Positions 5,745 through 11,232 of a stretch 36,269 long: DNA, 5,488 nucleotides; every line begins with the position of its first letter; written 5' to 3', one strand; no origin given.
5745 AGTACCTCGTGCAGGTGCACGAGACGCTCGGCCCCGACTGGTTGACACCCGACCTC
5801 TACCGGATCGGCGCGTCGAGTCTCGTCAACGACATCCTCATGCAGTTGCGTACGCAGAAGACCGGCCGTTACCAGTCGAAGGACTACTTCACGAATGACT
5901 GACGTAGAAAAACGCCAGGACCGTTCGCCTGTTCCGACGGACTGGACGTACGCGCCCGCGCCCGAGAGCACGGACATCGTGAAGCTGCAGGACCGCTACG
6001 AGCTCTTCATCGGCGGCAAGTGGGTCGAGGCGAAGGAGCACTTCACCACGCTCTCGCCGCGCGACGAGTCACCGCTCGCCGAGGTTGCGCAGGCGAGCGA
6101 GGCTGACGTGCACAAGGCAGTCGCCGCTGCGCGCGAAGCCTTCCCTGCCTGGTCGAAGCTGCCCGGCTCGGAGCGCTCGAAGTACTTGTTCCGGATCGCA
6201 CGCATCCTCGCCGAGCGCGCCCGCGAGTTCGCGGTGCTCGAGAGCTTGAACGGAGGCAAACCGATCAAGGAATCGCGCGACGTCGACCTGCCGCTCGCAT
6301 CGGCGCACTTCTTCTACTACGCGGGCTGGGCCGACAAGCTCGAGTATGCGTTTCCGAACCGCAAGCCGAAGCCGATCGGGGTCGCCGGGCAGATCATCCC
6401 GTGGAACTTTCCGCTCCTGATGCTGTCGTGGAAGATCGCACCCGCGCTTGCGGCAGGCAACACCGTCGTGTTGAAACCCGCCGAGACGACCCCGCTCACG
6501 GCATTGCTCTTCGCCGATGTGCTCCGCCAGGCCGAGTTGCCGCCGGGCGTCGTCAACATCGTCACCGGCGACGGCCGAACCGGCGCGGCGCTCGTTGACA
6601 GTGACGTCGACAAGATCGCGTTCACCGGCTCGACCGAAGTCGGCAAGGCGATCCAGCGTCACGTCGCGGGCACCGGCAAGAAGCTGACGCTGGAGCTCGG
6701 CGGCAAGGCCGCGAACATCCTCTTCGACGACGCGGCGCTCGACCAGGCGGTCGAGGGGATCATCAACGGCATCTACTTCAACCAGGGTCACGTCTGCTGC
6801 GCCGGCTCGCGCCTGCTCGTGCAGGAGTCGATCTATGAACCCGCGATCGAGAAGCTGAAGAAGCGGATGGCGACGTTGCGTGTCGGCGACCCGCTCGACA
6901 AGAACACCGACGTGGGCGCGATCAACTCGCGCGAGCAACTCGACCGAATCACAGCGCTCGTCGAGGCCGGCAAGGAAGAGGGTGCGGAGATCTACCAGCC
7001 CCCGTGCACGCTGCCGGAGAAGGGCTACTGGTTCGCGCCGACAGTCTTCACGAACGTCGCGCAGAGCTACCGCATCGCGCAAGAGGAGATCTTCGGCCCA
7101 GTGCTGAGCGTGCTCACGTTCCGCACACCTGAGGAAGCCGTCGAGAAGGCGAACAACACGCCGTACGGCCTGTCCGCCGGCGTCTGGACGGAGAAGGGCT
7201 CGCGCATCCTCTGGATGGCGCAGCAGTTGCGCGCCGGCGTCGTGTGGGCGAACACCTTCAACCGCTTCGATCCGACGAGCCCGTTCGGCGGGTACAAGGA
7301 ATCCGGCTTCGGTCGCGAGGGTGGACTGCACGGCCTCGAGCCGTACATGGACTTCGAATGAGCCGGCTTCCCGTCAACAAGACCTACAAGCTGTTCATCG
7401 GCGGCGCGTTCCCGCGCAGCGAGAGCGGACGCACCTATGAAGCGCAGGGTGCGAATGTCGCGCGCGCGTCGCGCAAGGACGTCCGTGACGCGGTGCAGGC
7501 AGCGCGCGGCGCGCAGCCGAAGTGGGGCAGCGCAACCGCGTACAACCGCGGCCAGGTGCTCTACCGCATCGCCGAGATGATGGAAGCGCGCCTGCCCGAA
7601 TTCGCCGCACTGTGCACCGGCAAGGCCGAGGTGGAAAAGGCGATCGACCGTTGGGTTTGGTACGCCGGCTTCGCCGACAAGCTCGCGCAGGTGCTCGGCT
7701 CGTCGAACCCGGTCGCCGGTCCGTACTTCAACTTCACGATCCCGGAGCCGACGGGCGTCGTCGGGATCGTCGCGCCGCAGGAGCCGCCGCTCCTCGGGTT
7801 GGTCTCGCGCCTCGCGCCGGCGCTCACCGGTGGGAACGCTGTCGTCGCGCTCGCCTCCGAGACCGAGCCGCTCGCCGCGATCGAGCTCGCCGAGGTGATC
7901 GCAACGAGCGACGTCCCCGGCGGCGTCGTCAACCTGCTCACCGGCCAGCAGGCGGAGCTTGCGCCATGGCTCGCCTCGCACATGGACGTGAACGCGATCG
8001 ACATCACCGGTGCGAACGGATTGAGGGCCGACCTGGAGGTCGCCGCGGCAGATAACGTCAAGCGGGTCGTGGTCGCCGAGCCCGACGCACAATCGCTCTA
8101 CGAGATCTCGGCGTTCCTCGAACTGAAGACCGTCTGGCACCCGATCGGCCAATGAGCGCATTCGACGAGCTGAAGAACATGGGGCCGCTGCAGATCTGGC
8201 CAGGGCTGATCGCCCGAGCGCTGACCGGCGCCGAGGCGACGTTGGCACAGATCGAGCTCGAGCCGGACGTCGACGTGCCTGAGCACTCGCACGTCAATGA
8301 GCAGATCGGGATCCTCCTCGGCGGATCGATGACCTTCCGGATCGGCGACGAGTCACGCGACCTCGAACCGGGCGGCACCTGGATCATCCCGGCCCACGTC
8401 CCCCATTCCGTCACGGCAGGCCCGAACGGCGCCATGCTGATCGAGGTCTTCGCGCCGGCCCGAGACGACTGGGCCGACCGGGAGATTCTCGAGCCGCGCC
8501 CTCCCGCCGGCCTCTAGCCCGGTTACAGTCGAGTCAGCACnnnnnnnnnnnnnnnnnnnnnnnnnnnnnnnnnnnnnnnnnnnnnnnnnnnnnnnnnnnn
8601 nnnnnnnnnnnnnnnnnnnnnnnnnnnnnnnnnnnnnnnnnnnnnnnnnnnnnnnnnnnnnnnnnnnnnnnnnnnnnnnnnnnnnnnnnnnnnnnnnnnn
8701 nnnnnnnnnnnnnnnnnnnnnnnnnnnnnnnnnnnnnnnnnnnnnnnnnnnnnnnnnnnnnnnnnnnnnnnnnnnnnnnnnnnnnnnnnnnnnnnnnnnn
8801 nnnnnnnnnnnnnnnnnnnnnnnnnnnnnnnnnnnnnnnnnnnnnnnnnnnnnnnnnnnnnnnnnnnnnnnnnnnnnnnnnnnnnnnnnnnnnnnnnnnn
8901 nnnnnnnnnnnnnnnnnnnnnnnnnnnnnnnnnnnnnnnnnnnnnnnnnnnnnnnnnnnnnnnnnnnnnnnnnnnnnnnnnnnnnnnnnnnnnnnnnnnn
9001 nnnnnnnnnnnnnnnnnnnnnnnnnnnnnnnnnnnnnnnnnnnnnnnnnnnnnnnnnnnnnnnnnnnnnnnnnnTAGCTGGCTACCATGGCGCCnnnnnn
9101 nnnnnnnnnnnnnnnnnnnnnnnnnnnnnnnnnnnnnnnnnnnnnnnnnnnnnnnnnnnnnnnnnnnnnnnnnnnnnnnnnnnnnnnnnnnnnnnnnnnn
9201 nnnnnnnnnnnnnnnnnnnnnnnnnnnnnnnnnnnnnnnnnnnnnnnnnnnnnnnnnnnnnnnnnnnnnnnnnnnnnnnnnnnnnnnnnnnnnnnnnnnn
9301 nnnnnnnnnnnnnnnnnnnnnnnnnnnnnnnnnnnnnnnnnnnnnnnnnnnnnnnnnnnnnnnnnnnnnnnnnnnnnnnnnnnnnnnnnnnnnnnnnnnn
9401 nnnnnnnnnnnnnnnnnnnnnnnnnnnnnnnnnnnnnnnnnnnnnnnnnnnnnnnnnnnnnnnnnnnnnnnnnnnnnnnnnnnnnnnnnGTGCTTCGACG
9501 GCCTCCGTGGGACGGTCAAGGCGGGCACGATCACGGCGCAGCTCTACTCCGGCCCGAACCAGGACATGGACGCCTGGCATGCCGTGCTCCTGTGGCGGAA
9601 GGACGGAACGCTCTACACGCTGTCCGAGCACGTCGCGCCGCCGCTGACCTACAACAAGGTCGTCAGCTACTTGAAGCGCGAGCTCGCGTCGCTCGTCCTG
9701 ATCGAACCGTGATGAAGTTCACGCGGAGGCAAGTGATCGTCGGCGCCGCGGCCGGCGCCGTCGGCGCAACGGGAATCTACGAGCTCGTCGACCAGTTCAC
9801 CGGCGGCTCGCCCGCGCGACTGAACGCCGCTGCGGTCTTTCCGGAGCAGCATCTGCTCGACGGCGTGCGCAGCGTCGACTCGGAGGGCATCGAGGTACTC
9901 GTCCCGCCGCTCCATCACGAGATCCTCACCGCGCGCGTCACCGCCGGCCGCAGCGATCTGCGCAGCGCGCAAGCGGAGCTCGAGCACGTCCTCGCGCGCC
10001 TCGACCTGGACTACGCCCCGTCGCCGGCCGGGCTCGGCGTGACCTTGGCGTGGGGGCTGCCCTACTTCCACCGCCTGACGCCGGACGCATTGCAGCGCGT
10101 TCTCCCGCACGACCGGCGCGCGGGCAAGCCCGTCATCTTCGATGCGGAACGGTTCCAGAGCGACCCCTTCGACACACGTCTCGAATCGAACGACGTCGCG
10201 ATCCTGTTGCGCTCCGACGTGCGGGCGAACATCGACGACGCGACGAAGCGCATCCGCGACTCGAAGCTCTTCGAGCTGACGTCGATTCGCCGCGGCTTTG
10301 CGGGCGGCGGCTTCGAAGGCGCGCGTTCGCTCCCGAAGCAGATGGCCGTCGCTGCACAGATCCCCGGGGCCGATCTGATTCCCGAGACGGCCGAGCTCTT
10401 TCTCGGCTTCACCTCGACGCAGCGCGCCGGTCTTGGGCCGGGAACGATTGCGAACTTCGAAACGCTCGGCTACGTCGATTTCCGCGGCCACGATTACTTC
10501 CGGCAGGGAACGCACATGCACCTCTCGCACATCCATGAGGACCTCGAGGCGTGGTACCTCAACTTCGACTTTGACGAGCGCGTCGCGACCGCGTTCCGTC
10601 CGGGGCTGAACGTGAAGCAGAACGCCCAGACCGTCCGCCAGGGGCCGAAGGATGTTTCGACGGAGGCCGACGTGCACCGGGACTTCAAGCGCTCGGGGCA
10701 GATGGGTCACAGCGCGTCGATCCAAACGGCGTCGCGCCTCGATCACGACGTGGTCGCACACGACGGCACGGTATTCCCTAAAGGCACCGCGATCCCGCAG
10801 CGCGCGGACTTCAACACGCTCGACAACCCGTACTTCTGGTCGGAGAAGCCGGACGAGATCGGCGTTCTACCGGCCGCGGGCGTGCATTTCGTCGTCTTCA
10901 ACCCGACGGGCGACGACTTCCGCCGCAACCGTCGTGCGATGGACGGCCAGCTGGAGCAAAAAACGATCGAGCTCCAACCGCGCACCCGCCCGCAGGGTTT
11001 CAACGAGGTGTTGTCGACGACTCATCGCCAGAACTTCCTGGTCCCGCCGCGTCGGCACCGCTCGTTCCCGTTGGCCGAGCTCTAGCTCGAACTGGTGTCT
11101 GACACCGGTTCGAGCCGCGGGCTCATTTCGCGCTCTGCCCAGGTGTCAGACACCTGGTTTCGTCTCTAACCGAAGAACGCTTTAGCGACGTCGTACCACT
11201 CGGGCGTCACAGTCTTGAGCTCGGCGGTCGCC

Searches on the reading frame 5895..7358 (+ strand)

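Call 17: search_protein_families(library=pfam, proteins=[window:5895-7358:+], max_evalue=0.00001)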
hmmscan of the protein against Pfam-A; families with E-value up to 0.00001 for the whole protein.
window:5895-7358:+ (488 aa): 1 family
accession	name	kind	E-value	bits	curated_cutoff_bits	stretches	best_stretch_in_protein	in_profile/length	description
PF00171.27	Aldedh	-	3.3e-164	547.2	23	1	43-486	1-457/461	Aldehyde dehydrogenase family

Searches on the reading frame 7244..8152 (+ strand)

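Call 17: search_protein_families(library=pfam, proteins=[window:7244-8152:+], max_evalue=0.00001)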
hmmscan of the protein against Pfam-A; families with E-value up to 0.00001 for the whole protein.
window:7244-8152:+ (303 aa): 1 family
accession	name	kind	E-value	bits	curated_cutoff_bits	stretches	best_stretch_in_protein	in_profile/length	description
PF00171.27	Aldedh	-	2.1e-39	135.8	23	1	69-277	20-234/461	Aldehyde dehydrogenase family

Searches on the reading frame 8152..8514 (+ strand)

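Call 17: search_protein_families(library=pfam, proteins=[window:8152-8514:+], max_evalue=0.00001)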
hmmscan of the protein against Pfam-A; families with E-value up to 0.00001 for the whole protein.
window:8152-8514:+ (121 aa): 2 families
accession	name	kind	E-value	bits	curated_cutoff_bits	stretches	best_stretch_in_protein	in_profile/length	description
PF07883.17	Cupin_2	-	8.6e-11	41.8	27.2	1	34-89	3-58/70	Cupin domain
PF02311.25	AraC_binding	-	1.2e-07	32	21.1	1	38-93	12-67/135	AraC-like ligand binding domain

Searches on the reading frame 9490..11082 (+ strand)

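Call 18: search_protein_families(library=pfam, proteins=[window:9490-11082:+], max_evalue=0.00001)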
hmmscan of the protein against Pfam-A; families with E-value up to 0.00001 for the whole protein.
window:9490-11082:+ (531 aa): 1 family
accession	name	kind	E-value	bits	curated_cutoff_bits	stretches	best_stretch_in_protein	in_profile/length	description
PF24152.1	DUF7405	-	4.4e-29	101.9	27.1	1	140-520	1-347/347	Family of unknown function (DUF7405)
